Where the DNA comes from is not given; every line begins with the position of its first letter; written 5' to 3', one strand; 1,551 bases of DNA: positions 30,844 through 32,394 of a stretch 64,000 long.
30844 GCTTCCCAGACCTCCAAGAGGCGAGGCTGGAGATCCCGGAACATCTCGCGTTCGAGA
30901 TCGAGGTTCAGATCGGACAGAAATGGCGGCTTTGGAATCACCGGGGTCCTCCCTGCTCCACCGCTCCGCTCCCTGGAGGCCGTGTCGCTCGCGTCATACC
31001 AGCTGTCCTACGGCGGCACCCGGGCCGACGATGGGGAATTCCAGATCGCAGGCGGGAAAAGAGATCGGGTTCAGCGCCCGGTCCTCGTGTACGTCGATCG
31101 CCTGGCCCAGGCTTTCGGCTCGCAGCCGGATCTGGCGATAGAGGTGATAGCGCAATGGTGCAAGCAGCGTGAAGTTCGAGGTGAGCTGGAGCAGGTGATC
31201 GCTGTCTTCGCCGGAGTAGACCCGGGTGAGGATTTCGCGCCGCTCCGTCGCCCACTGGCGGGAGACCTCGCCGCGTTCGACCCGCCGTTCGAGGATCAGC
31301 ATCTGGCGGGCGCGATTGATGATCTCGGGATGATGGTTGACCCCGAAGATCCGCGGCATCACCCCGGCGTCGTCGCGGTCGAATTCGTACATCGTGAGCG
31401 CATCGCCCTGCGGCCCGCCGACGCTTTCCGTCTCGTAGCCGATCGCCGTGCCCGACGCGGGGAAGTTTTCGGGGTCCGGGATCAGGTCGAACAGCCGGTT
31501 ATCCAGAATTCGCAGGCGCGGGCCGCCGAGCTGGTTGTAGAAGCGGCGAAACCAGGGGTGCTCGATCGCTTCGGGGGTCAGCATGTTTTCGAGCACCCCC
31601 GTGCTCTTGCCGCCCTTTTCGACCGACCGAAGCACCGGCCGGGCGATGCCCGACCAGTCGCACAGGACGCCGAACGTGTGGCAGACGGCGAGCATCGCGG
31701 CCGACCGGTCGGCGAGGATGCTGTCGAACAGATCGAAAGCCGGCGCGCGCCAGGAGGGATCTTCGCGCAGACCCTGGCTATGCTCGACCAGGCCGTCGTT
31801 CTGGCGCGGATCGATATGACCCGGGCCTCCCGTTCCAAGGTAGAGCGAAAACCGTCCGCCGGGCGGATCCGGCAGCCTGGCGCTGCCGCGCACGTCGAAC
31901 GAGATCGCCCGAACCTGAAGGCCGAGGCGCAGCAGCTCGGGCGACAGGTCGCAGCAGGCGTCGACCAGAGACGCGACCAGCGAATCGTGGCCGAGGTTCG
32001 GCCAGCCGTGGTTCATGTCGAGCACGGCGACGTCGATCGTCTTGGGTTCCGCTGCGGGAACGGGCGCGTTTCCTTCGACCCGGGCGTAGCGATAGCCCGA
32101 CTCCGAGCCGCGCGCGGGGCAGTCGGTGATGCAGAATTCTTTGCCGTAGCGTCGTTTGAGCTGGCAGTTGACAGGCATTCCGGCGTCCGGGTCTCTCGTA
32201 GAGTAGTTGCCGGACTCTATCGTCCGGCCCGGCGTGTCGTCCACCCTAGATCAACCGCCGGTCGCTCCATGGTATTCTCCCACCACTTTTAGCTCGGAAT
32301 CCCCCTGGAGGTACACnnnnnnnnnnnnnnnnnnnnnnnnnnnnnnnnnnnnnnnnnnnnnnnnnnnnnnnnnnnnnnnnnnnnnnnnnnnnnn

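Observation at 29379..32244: Candidate undescribed two-gene system: GATase1-like protein plus PGM1-like ATP-grasp ligase, adjacent to AbiE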

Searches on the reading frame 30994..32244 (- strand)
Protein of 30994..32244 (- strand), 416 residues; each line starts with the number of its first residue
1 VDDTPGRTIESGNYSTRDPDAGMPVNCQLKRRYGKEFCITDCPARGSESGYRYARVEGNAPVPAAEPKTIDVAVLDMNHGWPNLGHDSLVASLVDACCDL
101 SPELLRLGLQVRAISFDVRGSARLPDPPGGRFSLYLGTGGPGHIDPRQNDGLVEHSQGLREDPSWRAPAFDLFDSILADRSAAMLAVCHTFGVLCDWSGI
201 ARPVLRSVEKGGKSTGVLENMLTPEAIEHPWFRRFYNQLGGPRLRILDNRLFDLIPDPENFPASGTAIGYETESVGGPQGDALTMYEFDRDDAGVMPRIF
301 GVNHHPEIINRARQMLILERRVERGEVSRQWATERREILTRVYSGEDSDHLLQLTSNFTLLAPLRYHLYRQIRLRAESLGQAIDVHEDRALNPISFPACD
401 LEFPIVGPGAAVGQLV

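Call 3: search_protein_families(library=pfam, proteins=[window:30994-32244:-], max_evalue=0.1)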
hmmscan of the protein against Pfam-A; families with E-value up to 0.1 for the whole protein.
window:30994-32244:- (416 aa): 1 family
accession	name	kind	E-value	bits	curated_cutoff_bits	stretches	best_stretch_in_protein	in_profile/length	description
PF00525.23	Crystallin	-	0.0038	17.7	23.2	1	226-267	4-44/56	Alpha crystallin A chain, N terminal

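Call 4: search_protein_families(library=ncbifam, proteins=[window:30994-32244:-], max_evalue=0.1)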
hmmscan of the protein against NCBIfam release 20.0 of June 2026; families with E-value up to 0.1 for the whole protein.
window:30994-32244:- (416 aa): 0 families

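Call 5: find_homologous_proteins(query=window:30994-32244:-)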
Query window:30994-32244:- (416 aa): 1950 proteins with E <= 0.001 among 8000 candidates; the best 120 are listed.
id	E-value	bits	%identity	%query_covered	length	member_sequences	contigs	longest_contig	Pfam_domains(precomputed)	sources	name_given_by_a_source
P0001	6.5e-249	844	91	95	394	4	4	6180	-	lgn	-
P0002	9.2e-244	827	89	95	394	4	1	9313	-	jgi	jgi:hypothetical protein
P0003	2.2e-242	822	88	95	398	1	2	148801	-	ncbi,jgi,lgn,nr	ncbi:MAG TPA: hypothetical protein VGS22_18295 [Thermoanaerobaculia bacterium]|jgi:hypothetical prot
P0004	8.6e-241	817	88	94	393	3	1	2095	-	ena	-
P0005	1.6e-235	800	88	93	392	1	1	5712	-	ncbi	-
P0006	5.8e-233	791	87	93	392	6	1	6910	-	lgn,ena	-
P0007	9.2e-233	791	88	93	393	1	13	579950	-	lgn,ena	-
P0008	8.4e-225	764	85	94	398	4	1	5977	-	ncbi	-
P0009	6.1e-223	758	84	92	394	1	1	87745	-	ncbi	-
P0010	1.4e-214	731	80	94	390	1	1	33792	-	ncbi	-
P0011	6.4e-172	590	68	88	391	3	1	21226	-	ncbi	-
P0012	2.9e-159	548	65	88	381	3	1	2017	-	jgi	jgi:hypothetical protein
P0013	5.4e-157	541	62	91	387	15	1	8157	-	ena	-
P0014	5.8e-157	541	62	88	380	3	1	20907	-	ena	-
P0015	1.7e-156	539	62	93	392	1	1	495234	-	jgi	jgi:hypothetical protein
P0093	7.5e-151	521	66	82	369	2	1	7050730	-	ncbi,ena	-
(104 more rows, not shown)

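Call 6: search_solved_structures(query=window:30994-32244:-, max_evalue=10, show_alignments=2)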
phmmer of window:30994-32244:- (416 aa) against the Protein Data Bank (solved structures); distinct sequences matched with E-value up to 10: 2.
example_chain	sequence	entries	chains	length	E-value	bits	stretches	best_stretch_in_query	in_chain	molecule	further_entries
2ywb_A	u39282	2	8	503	0.06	15.2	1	297-352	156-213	GMP synthase [glutamine-hydrolyzing]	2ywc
8rm0_A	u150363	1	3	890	1.4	10.7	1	283-333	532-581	Envelope glycoprotein gp130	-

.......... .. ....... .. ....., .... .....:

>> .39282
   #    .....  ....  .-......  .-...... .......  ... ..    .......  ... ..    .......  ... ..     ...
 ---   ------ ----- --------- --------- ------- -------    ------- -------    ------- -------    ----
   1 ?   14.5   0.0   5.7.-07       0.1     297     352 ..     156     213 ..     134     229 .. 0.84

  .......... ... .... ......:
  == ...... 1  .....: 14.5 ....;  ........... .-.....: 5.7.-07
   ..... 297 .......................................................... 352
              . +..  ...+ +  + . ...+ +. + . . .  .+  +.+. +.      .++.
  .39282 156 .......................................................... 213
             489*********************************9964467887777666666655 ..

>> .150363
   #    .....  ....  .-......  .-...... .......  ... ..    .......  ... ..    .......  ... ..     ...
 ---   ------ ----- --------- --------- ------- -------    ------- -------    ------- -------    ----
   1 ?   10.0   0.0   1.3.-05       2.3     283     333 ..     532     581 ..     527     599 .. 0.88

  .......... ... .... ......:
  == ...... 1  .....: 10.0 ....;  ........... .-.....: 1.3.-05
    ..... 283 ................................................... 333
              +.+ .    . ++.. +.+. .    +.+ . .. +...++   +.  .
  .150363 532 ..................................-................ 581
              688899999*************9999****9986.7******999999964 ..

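Call 8: find_encoding_contigs(protein=P0093, flank=8000, max_places=2)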
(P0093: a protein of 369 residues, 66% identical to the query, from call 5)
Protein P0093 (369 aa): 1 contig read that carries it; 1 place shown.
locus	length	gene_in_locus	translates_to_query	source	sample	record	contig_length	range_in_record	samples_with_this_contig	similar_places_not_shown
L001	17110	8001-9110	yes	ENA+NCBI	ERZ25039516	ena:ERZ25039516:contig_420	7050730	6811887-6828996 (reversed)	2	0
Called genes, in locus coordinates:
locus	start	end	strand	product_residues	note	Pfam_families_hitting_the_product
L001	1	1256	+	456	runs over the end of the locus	PF02321:OEP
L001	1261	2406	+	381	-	PF00364:Biotin_lipoyl (faint), PF25917:BSH_RND, PF25919:BSH_CusB (weak), PF25876:HH_MFP_RND (faint), PF25885:HH_EMRA (weak), PF25954:Beta-barrel_RND_2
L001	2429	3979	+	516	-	PF00083:Sugar_tr, PF07690:MFS_1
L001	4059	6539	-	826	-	PF04738:Lant_dehydr_N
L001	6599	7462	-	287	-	PF14028:Lant_dehydr_C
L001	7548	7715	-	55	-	-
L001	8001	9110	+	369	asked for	-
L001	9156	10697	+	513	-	PF24923:ATP-grasp_IQCH, PF18105:PGM1_C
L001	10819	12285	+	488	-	-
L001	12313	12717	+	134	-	-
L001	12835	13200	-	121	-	-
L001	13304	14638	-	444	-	PF13424:TPR_12 (weak)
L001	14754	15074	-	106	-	-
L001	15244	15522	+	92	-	PF02604:PhdYeFM_antitox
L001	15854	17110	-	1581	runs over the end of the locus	PF13646:HEAT_2 (weak)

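Call 9: find_encoding_contigs(protein=P0015, flank=8000, max_places=2)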
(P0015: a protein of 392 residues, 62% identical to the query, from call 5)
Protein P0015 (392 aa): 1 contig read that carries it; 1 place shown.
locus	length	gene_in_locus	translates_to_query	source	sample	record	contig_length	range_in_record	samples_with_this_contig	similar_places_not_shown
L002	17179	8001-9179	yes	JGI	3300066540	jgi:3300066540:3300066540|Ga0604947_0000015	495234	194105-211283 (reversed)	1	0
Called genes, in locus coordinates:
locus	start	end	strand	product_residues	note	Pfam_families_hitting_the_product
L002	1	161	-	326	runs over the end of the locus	PF12773:DZR (weak), PF13248:Zn_ribbon_3 (weak)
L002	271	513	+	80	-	PF04014:MazE_antitoxin (weak)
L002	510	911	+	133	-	PF01850:PIN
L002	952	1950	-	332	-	PF13510:Fer2_4, PF13237:Fer4_10 (faint), PF12838:Fer4_7, PF22117:Fer4_Nqo3 (weak), PF00037:Fer4 (weak), PF04879:Molybdop_Fe4S4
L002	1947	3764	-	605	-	PF01257:2Fe-2S_thioredx, PF01512:Complex1_51K, PF10531:SLBB, PF22461:SLBB_2 (weak), PF10589:NADH_4Fe-4S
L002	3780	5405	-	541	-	PF00384:Molybdopterin, PF01568:Molydop_binding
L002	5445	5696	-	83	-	PF00384:Molybdopterin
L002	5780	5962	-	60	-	-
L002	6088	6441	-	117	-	-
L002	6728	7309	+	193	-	-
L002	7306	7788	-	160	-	PF06713:bPH_4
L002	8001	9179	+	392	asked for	-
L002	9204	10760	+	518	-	PF24923:ATP-grasp_IQCH, PF18105:PGM1_C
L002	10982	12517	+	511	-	PF01936:NYN, PF12872:OST-HTH (weak)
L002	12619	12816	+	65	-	-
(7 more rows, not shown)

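Call 10: find_encoding_contigs(protein=P0003, flank=8000, max_places=2)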
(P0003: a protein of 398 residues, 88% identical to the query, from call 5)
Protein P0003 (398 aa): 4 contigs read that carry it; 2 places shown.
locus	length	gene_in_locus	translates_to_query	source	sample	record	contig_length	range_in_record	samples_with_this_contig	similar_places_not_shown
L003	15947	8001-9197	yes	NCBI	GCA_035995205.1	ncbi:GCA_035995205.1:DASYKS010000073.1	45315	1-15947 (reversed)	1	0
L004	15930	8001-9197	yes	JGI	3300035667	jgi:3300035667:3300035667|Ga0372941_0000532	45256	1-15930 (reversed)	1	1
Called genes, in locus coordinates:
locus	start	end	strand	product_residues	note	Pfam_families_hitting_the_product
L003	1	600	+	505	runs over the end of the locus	PF08811:DUF1800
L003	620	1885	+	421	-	PF07394:DUF1501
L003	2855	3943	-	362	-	PF14525:AraC_binding_2 (weak), PF12833:HTH_18, PF00165:HTH_AraC (weak)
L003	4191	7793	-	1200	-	-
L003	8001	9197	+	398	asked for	-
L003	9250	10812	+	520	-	PF24923:ATP-grasp_IQCH, PF18105:PGM1_C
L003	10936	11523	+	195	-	PF13274:SocA_Panacea (weak)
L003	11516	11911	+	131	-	-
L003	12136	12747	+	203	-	PF13338:AbiEi_4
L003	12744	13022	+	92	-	-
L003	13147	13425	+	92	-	PF13744:HTH_37, PF13560:HTH_31 (weak), PF01381:HTH_3 (faint)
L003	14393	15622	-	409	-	-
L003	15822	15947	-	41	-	?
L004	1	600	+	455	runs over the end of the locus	PF08811:DUF1800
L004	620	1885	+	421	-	PF07394:DUF1501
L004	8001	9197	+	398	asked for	-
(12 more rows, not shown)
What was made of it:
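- Close relatives also carry toxin-antitoxin genes downstream (call 10).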

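Call 15: find_related_loci(query=A1, collection=genome_contigs, flank=6000)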
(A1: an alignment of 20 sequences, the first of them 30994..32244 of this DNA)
Query A1 (416 aa) in genome_contigs; peptide patterns used: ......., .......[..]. (x = any residue, [..] = any of these).
410 stretches matched a pattern; 360 encode a relative of the query (tblastn E <= 1e-3); the best 80 are kept; 80 distinct loci.
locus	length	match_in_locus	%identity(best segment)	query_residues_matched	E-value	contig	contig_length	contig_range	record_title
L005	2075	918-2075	92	17-402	0e+0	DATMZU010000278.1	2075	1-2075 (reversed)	MAG TPA_asm: Thermoanaerobaculia bacterium isolate SMAG_U11143 k141_162481, whole genome shotgun sequence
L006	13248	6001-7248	86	7-416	0e+0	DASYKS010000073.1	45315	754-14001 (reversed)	MAG TPA_asm: Thermoanaerobaculia bacterium isolate SMAG_U4328 k141_2340865, whole genome shotgun sequence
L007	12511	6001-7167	85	15-402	0e+0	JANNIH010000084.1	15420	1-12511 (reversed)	MAG: Holophagales bacterium isolate SOY_6_C_metabat_145 SOY_6_C_k141_2283429, whole genome shotgun sequence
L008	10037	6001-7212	81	1-404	0e+0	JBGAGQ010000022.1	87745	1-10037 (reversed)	MAG: Thermoanaerobaculia bacterium isolate MAG_MBR_H125.76 MBRH125-76_opera_contig_1160, whole genome shotgun sequence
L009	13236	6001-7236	77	1-412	0e+0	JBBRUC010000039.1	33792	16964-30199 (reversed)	MAG: Thermoanaerobaculia bacterium isolate La3_concoct.109 La3_concoct.109_K_2284343_L_33792_cov_13.0000, whole genome s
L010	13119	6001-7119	70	21-391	1e-175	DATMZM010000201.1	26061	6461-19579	MAG TPA_asm: Thermoanaerobaculia bacterium isolate SMAG_U11135 k141_1098530, whole genome shotgun sequence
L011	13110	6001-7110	65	21-389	2e-157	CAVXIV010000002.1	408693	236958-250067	MAG: uncultured Acidobacteriota bacterium isolate MFD03066.bin.2.238 genome assembly, contig: contig_13690, whole genome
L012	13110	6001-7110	64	21-389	2e-157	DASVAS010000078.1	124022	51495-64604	MAG TPA_asm: Thermoanaerobaculia bacterium isolate SMAG_U1959 k141_180071, whole genome shotgun sequence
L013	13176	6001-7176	62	7-389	2e-155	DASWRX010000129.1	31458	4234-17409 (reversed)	MAG TPA_asm: Thermoanaerobaculia bacterium isolate SMAG_U3534 k141_1630203, whole genome shotgun sequence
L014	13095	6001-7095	63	27-390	6e-155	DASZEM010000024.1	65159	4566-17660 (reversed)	MAG TPA_asm: Thermoanaerobaculia bacterium isolate SMAG_U6494 k141_290865, whole genome shotgun sequence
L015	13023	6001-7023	67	51-390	6e-154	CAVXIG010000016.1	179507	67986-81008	MAG: uncultured Acidobacteriota bacterium isolate MFD02581.bin.2.147 genome assembly, contig: contig_28855, whole genome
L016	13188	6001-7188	60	1-400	2e-153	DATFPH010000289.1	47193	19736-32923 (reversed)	MAG TPA_asm: Thermoanaerobaculia bacterium isolate SMAG_U9298 k141_325428, whole genome shotgun sequence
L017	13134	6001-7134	62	23-399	8e-153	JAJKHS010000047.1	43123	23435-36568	MAG: Thermoanaerobaculum sp. isolate b48_HoplandSoilSeptJan k101_29632, whole genome shotgun sequence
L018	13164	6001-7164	61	23-415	8e-153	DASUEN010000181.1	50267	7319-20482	MAG TPA_asm: Thermoanaerobaculia bacterium isolate SMAG_U1354 k141_771542, whole genome shotgun sequence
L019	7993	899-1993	63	27-390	2e-152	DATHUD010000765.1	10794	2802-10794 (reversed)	MAG TPA_asm: Thermoanaerobaculia bacterium isolate SMAG_U16097 k141_679326, whole genome shotgun sequence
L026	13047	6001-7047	66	51-397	8e-151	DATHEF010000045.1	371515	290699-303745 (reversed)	MAG TPA_asm: Thermoanaerobaculia bacterium isolate SMAG_U12414 k141_624388, whole genome shotgun sequence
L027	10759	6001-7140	61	12-390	2e-150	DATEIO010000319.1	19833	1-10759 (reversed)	MAG TPA_asm: Thermoanaerobaculia bacterium isolate SMAG_U8840 k141_1647647, whole genome shotgun sequence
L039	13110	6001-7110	62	23-392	2e-147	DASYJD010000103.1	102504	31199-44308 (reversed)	MAG TPA_asm: Thermoanaerobaculia bacterium isolate SMAG_U4286 k141_532965, whole genome shotgun sequence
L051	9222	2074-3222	56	8-392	5e-145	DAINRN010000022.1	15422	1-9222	MAG TPA_asm: Acidobacteriota bacterium isolate CTOTU25978 NODE_978_length_15422_cov_3.908245, whole genome shotgun seque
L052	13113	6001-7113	60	23-394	8e-145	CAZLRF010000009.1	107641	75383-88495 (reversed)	MAG TPA_asm: uncultured Acidobacteriota bacterium isolate binchicken_co274_304 genome assembly, contig: NODE_433_length_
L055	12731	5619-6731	59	23-392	2e-144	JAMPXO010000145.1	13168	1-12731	MAG: Vicinamibacteria bacterium isolate R2F_R2FSRR_metabat.34 R2F_C2634, whole genome shotgun sequence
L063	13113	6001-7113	59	23-394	4e-143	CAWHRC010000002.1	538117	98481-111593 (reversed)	MAG: uncultured Acidobacteriota bacterium isolate MFD05942.bin.2.206 genome assembly, contig: contig_11300, whole genome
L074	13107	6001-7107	59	23-391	4e-140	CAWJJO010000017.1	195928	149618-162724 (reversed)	MAG: uncultured bacterium isolate MFD05674.bin.2.88 genome assembly, contig: contig_71020, whole genome shotgun sequence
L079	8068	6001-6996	63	51-380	2e-138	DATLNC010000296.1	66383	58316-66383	MAG TPA_asm: Thermoanaerobaculia bacterium isolate SMAG_U13790 k141_1567012, whole genome shotgun sequence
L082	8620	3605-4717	56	23-392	7e-138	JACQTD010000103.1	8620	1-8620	MAG: Acidobacteria bacterium isolate NC_groundwater_1402_Ag_S-0.65um_60_18 S_p65_S5_coassembly_k141_1723543, whole genom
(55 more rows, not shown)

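Call 20: search_protein_representatives(protein=window:30994-32178:-)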
Query: 394 residues. Proteins with E-value up to 0.001 (for the whole library): 239; up to 1e-10: 178; up to 1e-30: 78. The best 150 are listed.
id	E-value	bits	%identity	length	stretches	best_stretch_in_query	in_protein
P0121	5.3e-129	446.9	55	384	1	1-368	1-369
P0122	1.6e-102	359.7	53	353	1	33-369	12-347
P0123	4.4e-95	335.2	50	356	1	36-324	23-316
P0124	7.1e-95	334.5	61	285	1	39-307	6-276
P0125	2.1e-93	329.7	43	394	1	1-370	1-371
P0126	2.8e-85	302.9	46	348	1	37-369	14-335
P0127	3.8e-85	302.5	61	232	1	151-377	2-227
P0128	1.2e-81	291.0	47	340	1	29-331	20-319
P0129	7.1e-81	288.4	44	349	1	31-356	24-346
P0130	6.6e-80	285.2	49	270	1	92-355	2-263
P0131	1.9e-75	270.5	44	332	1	29-348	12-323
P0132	5.5e-74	265.7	45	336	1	21-320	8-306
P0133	6.7e-72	258.8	53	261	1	1-213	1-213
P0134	3.1e-70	253.4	53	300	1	149-374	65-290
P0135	1.4e-67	244.6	63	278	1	55-220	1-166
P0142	2.3e-57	211.0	47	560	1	13-293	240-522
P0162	6.0e-46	173.4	40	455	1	1-352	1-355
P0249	4.8e-19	84.8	29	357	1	47-283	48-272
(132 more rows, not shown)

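Call 22: search_protein_families(library=pfam, proteins=[L016:7244-9025:+, L018:7201-8343:+, P0142, P0162, P0249, P0125], max_evalue=0.01)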
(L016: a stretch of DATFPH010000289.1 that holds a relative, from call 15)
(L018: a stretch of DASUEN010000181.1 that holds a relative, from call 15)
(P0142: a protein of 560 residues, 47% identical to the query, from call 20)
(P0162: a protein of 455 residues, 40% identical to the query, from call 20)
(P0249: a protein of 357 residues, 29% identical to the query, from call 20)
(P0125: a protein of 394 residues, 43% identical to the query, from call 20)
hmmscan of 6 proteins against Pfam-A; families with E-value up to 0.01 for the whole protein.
L016:7244-9025:+ (593 aa): 1 family
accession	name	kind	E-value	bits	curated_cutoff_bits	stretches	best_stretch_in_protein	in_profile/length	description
PF05960.17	DUF885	-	2.4e-170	569.1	32.4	1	54-581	1-531/532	Bacterial protein of unknown function (DUF885)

L018:7201-8343:+ (380 aa): 4 families
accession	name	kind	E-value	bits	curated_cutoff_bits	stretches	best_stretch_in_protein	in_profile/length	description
PF21783.3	YNCE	-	2.6e-05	24.2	27.1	1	286-356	263-333/339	YNCE-like beta-propeller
PF01436.27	NHL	-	0.00018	21.8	20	0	350-375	3-27/28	NHL repeat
PF10282.15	Lactonase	-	0.0014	18.3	21.7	0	271-343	43-122/344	Lactonase, 7-bladed beta-propeller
PF02239.22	Cytochrom_D1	-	0.0058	15.7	25.5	0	187-303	3-115/368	Cytochrome D1 heme domain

P0142 (560 aa): 0 families

P0162 (455 aa): 0 families

P0249 (357 aa): 1 family
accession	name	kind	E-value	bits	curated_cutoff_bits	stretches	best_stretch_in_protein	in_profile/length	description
PF00117.34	GATase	-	2.5e-05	24.4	22.8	1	85-274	17-172/190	Glutamine amidotransferase class-I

P0125 (394 aa): 0 families
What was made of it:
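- On Pfam PF00117 GATase / PF07722 Peptidase_C26 (sequence-family level): Only the 29%-identical relative P0249 passes PF00117, at 24.4 against 22.8 bits (call 22).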

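Call 24: search_solved_structures(query=A2, max_evalue=1, show_alignments=3)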
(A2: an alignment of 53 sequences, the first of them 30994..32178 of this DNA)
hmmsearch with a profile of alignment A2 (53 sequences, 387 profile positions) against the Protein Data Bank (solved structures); distinct sequences matched with E-value up to 1: 1.
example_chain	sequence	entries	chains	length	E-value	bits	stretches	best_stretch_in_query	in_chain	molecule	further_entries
2ywb_A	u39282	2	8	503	0.33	12.6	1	277-315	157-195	GMP synthase [glutamine-hydrolyzing]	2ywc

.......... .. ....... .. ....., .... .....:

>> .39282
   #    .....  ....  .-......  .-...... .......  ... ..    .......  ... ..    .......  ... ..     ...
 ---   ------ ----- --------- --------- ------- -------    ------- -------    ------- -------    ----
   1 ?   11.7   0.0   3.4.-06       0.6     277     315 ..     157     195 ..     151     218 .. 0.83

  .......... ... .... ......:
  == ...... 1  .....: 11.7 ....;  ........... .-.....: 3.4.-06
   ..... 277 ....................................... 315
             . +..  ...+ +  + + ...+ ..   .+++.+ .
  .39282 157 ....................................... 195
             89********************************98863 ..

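Call 29: predict_structure(alignment_id=A2)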
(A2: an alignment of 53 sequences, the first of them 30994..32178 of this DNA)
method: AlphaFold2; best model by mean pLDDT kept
length: 394 residues; sequences in the alignment: 53
mean_pLDDT: 83.0   pTM: 0.85
mean pLDDT of the five models: 83.0, 81.8, 81.8, 81.6, 80.7
residues with pLDDT >= 90: 200; 70-90: 135; 50-70: 15; < 50: 44
segments of 3 or more residues with pLDDT < 50: 1-24, 375-394
pLDDT, mean of each block of 10 residues (from residue 1): 39 38 58 88 95 86 83 84 92 93 93 93 93 89 97 96 96 94 82 88 96 95 89 82 90 91 95 95 74 81 84 84 85 91 94 94 83 45 33 27
secondary structure, 60 per line:
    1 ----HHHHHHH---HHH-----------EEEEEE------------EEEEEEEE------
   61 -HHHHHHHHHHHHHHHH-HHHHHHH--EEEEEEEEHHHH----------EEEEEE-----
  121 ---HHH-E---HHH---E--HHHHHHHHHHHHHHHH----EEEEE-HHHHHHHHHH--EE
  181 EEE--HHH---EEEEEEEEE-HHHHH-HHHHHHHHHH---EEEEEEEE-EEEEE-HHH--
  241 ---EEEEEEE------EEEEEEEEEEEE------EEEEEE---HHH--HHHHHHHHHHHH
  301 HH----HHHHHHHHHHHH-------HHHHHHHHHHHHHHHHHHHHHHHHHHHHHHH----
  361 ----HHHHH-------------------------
elements in order: H5-11 E29-34 E47-54 H62-77 H79-85 E88-95 H96-99 E110-115 H141-156 E161-165 H167-176 E179-183 E192-200 H202-206 H208-217 E221-228 E230-234 E244-250 E257-268 E275-280 H289-302 H307-318 H326-356 H365-369
